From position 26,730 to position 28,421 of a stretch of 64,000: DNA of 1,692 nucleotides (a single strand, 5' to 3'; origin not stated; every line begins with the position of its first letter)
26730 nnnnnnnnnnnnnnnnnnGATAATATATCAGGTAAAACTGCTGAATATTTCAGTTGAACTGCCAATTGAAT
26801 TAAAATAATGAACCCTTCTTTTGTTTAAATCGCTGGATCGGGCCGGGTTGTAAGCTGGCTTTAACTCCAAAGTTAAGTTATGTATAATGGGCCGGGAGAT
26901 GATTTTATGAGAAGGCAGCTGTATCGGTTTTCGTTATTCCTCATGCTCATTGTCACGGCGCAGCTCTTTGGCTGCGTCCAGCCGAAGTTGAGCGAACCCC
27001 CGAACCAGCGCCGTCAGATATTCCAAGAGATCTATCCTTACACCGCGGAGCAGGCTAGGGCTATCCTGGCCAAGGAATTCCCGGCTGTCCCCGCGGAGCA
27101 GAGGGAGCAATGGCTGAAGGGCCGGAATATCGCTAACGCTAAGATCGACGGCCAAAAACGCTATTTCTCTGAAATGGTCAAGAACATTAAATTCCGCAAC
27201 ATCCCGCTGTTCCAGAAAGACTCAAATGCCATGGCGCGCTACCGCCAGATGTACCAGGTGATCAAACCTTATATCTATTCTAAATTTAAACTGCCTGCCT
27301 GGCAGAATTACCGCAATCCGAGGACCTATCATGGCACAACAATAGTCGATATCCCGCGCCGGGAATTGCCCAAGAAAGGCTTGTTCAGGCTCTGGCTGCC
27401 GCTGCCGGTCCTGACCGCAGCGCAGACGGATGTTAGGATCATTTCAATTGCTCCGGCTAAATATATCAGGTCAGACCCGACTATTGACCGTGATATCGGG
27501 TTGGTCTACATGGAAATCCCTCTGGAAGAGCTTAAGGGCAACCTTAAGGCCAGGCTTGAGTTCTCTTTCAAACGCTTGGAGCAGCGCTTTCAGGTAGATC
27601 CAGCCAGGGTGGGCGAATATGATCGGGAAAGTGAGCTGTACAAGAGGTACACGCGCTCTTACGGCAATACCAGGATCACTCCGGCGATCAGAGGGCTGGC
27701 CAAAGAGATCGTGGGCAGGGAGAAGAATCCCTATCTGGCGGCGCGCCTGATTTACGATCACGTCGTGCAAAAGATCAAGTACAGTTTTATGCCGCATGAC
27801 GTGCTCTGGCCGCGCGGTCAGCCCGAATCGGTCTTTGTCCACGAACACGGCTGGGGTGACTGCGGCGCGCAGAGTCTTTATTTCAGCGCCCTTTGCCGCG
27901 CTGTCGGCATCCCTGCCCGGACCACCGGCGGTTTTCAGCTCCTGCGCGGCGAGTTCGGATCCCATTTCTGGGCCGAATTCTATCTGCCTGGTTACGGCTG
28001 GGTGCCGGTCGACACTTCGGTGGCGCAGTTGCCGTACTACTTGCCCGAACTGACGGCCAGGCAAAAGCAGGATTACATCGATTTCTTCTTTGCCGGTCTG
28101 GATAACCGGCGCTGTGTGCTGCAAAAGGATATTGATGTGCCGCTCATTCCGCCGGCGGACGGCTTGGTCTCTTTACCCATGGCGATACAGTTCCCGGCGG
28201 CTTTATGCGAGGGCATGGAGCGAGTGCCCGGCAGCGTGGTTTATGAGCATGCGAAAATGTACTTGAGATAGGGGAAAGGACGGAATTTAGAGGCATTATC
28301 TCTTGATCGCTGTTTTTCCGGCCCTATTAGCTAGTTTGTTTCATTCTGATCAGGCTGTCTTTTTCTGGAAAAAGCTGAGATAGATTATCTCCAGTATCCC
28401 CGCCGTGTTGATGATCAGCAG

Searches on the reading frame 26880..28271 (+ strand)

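Call 59: search_protein_families(library=pfam, alignment_id=A6, max_evalue=1e-8)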
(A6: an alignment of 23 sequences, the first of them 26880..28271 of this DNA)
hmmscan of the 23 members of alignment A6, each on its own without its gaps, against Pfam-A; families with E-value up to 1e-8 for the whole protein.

A. member 1, window:26880-28271:+ (463 aa): 1 family
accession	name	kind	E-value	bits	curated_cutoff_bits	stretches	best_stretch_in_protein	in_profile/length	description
PF01841.26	Transglut_core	-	1.1e-23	84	23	1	272-379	2-108/108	Transglutaminase-like superfamily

B. families by the number of members that match (of 23 scanned): 42 families (the first 25 are shown)
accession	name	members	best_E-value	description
PF04321.23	RmlD_sub_bind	2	2.8e-83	RmlD substrate binding domain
PF01370.27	Epimerase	2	8.4e-40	NAD dependent epimerase/dehydratase family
PF16363.11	GDP_Man_Dehyd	2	1.3e-24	GDP-mannose 4,6 dehydratase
PF00579.31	tRNA-synt_1b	1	4.5e-82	tRNA synthetases class I (W and Y)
PF02548.21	Pantoate_transf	1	6.5e-77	Ketopantoate hydroxymethyltransferase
PF02397.22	Bac_transf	1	1.9e-67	Bacterial sugar transferase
PF01761.26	DHQ_synthase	1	5.3e-50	3-dehydroquinate synthase N-terminal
PF20603.3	Bact_hydrolase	1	3.4e-49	Bacterial hydrolase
PF00682.25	HMGL-like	1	1.2e-47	HMGL-like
PF02784.22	Orn_Arg_deC_N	1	1.2e-47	Pyridoxal-dependent decarboxylase, pyridoxal binding domain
PF01202.28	SKI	1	3.5e-47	Shikimate kinase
PF24621.2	DHQS_C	1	2.2e-46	3-dehydroquinate synthase C-terminal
PF02457.21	DAC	1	4.2e-43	DisA bacterial checkpoint controller nucleotide-binding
PF08502.15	LeuA_dimer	1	1.3e-26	LeuA allosteric (dimerisation) domain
PF02698.23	DUF218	1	2.7e-26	DUF218 domain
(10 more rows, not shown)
